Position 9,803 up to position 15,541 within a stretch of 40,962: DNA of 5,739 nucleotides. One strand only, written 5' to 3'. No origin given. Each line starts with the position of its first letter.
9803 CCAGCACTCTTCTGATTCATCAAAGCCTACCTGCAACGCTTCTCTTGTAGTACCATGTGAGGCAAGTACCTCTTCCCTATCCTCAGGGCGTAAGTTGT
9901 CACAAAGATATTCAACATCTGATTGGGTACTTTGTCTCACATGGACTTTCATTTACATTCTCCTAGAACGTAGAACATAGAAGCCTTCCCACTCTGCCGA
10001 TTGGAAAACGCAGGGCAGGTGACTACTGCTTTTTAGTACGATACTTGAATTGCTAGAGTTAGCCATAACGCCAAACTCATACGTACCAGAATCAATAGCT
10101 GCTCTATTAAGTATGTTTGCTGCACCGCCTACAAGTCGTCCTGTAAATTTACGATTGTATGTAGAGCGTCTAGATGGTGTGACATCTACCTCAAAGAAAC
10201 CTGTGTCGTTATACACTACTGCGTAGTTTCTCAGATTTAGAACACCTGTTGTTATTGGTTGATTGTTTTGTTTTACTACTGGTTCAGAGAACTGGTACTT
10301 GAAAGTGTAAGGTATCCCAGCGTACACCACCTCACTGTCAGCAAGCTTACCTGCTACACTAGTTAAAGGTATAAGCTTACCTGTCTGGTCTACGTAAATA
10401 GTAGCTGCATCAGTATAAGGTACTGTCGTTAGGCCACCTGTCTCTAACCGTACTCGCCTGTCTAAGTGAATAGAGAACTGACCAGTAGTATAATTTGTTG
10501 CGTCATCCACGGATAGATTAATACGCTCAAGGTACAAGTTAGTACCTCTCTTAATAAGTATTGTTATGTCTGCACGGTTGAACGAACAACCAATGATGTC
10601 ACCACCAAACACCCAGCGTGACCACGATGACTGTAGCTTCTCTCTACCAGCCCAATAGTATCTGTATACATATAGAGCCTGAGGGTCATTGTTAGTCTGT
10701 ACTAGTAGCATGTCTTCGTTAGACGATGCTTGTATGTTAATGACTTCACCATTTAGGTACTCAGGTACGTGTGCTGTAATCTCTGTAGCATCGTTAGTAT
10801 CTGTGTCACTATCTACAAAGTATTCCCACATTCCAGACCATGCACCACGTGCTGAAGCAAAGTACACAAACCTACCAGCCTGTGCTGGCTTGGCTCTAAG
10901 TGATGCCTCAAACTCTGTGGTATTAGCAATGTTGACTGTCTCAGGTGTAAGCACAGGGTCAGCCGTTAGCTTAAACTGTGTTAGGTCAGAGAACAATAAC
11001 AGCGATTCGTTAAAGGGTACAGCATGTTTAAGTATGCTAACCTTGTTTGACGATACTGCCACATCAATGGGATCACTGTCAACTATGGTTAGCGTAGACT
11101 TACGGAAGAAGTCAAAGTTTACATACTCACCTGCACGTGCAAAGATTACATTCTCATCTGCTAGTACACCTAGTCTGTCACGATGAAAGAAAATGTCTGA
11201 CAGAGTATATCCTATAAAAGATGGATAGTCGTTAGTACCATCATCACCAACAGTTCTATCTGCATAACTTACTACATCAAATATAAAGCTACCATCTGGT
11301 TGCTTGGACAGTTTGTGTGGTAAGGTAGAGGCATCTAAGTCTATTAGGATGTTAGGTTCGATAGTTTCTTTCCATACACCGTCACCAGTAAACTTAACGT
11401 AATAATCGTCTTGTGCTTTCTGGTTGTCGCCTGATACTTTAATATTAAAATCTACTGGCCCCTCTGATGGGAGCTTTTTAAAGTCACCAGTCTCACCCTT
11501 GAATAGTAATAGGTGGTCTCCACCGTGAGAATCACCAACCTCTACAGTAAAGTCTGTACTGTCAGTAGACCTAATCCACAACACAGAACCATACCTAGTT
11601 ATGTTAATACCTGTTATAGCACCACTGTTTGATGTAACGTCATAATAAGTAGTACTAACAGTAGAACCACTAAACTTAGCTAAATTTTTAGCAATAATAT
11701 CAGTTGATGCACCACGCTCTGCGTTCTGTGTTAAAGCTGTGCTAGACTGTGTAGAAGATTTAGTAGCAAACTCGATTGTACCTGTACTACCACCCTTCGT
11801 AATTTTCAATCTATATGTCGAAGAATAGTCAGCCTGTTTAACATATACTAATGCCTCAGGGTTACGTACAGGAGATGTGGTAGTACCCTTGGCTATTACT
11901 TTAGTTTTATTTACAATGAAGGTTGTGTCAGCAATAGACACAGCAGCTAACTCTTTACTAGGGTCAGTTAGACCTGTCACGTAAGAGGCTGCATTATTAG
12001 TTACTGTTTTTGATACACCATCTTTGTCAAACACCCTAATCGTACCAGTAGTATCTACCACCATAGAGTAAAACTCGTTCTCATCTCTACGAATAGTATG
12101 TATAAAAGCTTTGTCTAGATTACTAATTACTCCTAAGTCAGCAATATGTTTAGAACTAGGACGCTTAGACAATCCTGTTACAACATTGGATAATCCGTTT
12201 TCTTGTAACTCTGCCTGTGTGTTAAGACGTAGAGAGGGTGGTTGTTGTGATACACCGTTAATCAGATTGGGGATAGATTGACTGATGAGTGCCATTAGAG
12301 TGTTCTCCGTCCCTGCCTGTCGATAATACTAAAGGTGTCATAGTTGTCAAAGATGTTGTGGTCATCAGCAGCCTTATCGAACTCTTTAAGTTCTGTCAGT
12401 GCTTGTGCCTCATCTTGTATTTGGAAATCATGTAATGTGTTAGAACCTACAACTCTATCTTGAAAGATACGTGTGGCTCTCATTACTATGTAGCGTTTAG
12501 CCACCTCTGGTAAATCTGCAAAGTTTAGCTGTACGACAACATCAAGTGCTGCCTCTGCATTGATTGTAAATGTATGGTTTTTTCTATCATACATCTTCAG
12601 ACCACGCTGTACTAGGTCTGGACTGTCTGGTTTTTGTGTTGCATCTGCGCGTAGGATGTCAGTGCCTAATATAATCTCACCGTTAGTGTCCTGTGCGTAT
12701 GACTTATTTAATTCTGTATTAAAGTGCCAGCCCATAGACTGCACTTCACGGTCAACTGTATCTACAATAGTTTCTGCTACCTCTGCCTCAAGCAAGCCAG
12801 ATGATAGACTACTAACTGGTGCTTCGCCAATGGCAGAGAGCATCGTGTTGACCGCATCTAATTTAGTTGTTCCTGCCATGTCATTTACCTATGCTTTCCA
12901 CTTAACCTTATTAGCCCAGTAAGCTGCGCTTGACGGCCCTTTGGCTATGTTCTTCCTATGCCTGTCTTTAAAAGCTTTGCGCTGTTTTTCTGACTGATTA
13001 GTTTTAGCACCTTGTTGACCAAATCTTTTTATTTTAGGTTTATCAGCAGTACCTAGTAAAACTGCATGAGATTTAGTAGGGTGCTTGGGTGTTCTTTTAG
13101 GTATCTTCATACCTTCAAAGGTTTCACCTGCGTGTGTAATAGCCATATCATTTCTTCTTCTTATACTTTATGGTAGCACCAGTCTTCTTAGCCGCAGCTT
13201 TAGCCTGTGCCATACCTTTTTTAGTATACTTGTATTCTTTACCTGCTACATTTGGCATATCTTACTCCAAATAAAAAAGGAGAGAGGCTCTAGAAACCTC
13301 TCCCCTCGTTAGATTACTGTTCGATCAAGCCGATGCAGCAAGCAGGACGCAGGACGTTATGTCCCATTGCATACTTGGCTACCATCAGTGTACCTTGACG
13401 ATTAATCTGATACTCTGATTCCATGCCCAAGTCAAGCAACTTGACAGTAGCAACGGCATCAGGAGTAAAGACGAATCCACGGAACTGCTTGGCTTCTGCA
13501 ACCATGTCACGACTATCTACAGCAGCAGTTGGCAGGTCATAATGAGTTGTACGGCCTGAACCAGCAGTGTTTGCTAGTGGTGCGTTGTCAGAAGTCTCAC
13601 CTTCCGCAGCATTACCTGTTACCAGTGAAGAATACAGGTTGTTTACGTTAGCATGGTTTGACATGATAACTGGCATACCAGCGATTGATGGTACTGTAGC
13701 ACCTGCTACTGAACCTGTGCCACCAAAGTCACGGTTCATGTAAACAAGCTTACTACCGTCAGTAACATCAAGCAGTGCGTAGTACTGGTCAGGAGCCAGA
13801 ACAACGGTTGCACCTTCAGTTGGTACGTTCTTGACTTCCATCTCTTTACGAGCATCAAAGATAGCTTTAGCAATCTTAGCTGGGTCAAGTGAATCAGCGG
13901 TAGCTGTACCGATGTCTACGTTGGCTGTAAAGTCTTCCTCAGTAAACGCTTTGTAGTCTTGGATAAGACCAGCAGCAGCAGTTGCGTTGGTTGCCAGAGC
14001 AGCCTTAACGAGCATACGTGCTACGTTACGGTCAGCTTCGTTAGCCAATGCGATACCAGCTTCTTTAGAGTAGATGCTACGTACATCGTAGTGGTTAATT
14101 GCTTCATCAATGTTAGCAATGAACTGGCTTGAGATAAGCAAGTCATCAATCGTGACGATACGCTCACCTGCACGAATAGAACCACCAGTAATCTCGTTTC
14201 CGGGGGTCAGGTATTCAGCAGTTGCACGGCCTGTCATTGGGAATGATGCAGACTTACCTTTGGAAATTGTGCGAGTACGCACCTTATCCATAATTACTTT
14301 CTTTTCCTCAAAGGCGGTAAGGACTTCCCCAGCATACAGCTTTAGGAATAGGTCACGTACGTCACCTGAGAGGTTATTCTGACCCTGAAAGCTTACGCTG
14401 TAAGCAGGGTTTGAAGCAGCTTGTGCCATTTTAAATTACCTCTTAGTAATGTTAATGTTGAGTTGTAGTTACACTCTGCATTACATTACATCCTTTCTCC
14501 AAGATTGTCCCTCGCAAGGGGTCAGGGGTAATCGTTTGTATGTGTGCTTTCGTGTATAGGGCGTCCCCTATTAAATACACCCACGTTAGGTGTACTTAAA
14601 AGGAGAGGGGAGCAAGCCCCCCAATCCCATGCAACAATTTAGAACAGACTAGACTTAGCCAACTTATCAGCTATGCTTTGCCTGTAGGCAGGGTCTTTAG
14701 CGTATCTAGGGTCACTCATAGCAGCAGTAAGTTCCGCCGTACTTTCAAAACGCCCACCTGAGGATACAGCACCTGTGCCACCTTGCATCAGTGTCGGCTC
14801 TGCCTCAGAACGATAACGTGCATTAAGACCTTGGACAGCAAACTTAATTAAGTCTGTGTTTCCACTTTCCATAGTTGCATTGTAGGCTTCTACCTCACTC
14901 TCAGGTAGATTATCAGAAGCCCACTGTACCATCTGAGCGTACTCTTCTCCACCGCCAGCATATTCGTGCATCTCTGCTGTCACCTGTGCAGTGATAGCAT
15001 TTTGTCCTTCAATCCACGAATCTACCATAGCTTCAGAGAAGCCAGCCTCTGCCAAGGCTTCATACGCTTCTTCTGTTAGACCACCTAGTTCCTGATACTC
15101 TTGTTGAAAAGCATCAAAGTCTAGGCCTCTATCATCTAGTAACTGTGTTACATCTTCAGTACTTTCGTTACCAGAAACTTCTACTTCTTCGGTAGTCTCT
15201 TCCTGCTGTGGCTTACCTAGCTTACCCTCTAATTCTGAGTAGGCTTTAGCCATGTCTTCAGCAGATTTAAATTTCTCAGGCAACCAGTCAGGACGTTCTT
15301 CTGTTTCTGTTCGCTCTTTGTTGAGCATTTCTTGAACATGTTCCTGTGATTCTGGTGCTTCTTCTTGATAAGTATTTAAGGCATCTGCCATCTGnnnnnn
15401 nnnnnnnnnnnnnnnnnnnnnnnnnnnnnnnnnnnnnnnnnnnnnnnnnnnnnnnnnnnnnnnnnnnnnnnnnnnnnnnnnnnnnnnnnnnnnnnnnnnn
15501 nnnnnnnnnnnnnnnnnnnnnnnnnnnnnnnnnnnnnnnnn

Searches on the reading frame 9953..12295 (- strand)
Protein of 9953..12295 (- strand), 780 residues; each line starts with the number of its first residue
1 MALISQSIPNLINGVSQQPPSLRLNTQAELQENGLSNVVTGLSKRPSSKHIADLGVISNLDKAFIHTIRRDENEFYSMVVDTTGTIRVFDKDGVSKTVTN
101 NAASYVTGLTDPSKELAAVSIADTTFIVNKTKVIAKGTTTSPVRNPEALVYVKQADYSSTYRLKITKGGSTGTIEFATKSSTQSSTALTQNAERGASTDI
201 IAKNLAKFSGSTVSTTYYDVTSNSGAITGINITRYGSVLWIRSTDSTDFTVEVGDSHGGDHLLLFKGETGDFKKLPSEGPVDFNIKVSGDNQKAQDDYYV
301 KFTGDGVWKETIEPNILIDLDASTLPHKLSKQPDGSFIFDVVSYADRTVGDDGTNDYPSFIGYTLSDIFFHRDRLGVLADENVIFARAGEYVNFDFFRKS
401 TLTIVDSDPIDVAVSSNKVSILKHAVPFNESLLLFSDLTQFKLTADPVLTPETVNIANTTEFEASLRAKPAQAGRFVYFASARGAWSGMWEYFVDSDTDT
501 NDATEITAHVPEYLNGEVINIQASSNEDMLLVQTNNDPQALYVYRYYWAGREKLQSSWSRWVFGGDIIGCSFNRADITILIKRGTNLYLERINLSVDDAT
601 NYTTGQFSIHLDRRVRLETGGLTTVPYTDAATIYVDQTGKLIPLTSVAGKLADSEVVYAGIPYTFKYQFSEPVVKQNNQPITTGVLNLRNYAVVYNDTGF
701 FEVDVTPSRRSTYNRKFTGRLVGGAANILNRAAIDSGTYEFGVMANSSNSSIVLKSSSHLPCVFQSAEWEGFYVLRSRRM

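Call 17: search_protein_families(library=phrogs, proteins=[window:9953-12295:-], max_evalue=0.00001)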
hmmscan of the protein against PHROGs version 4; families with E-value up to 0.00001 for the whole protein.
window:9953-12295:- (780 aa): 1 family
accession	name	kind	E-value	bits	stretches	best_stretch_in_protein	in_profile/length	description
phrog_457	-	tail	2.4e-220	735.1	1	1-780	1-793/793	tail protein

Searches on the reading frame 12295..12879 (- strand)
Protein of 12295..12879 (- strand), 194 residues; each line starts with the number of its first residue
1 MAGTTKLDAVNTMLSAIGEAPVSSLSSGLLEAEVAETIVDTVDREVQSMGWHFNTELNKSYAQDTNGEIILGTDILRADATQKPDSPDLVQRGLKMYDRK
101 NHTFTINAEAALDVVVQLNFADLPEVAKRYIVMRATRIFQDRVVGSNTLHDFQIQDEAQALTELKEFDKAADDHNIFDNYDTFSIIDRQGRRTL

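Call 17: search_protein_families(library=phrogs, proteins=[window:12295-12879:-], max_evalue=0.00001)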
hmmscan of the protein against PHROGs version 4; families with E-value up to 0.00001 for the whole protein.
window:12295-12879:- (194 aa): 1 family
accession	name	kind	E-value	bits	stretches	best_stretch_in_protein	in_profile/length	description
phrog_446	-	tail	3.6e-50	171.6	1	4-183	10-191/213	tail protein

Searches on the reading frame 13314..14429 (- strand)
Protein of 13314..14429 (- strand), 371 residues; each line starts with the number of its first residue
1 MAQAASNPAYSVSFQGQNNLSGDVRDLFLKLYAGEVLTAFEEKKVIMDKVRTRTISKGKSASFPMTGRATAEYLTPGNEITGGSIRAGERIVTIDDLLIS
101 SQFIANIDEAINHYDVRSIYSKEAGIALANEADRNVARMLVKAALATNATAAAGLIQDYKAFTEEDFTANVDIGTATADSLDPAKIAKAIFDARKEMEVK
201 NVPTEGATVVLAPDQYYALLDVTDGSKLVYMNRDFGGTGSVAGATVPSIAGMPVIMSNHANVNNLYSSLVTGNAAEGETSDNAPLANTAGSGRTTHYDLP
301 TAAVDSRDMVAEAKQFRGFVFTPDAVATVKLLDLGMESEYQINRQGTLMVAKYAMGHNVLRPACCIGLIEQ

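Call 17: search_protein_families(library=phrogs, proteins=[window:13314-14429:-], max_evalue=0.00001)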
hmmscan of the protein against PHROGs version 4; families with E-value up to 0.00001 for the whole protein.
window:13314-14429:- (371 aa): 4 families
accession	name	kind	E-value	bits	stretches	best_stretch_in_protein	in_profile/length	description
phrog_267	-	head and packaging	3.1e-77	261.4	1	5-368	16-323/410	major head protein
phrog_27239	-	head and packaging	5.9e-40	138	1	3-156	4-159/163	major head protein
phrog_23005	-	head and packaging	5.2e-07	31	1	318-364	69-115/127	virion structural protein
phrog_283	-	head and packaging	2.9e-06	27.9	0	29-285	9-240/385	major head protein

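Call 82: search_dna_similar(query=window:13314-14429:-, collection=phages, mode=protein, max_evalue=1e-30, max_rows=12)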
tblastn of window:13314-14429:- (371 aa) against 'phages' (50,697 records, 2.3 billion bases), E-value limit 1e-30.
Records with a match: 683; places in all: 683; records where one place covers at least 80% of the query: 679.
Best place of each record, by identity: <60% 683.
By first word of the organism name: Escherichia 118; Pseudomonas 103; Salmonella 79; Yersinia 65; Klebsiella 52; Pelagibacter 32; Prochlorococcus 28; Vibrio 27; Kayfunavirus 17; Enterobacter 15; and 34 more.
By host as written in the record: - 102; Escherichia coli 57; Yersinia pestis 31; Salmonella enterica subsp. enterica serovar Typhi 28; Klebsiella pneumoniae 23; Vibrio cholerae 22; Prochlorococcus sp. MED4 18; Candidatus Pelagibacter ubique HTCC1062 12; and 195 more.
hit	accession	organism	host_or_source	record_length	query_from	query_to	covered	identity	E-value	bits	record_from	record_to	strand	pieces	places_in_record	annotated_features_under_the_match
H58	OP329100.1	Pseudomonas phage LUZ100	Pseudomonas aeruginosa PaLo41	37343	12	368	96%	42.3%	4e-73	252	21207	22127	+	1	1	major capsid protein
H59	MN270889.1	Ralstonia phage P-PSG-11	Ralstonia solanacearum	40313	16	366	95%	42.7%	7e-72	249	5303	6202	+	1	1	major capsid protein 10A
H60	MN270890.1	Ralstonia phage P-PSG-11-1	Ralstonia solanacearum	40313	16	366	95%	42.7%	7e-72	249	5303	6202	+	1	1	major capsid protein 10A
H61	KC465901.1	Pelagibacter phage HTVC019P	Candidatus Pelagibacter ubique HTCC1062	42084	6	370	98%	40.1%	4e-59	212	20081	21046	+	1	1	capsid protein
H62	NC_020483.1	Pelagibacter phage HTVC019P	Candidatus Pelagibacter ubique HTCC1062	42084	6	370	98%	40.1%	4e-59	212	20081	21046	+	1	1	major head protein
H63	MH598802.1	Pelagibacter phage HTVC201P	Candidatus Pelagibacter sp. FZCC0015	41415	9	370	98%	40.2%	5e-61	217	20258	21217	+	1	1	capsid protein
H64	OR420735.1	Pelagibacter phage HTVC168P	Candidatus Pelagibacter sp. HTCC7211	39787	16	370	96%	40.8%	1e-59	213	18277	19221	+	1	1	capsid protein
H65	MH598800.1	Pelagibacter phage HTVC031P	Candidatus Pelagibacter ubique HTCC1062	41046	16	370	96%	40.8%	2e-59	213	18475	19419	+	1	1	capsid protein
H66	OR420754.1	Pelagibacter phage HTVC142P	Candidatus Pelagibacter sp. HTCC7211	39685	15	370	96%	40.4%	8e-58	208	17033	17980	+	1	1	capsid protein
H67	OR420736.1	Pelagibacter phage HTVC304P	Candidatus Pelagibacter sp.FZCC0233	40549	9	370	98%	39.5%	7e-60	214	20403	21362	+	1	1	capsid protein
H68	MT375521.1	Pelagibacter phage Eistla EXVC025P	Candidatus Pelagibacter ubique HTCC1062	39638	16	370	96%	40.3%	3e-58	209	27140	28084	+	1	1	capsid protein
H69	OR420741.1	Roseobacter phage CRP-118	Paracoccaceae bacterium strain FZCC0023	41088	16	368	95%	40.5%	2e-61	218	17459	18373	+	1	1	capsid protein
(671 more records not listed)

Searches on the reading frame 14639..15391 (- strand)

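Call 83: search_protein_families(library=phrogs, proteins=[window:14639-15391:-], max_evalue=0.00001)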
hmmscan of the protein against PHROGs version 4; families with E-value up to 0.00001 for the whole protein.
window:14639-15391:- (250 aa): 2 families
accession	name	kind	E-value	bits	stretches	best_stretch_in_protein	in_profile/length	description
phrog_1052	-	head and packaging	2.4e-63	215.7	1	14-249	42-293/293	head assembly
phrog_1018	-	head and packaging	1.6e-09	39.1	1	78-205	95-225/280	head scaffolding protein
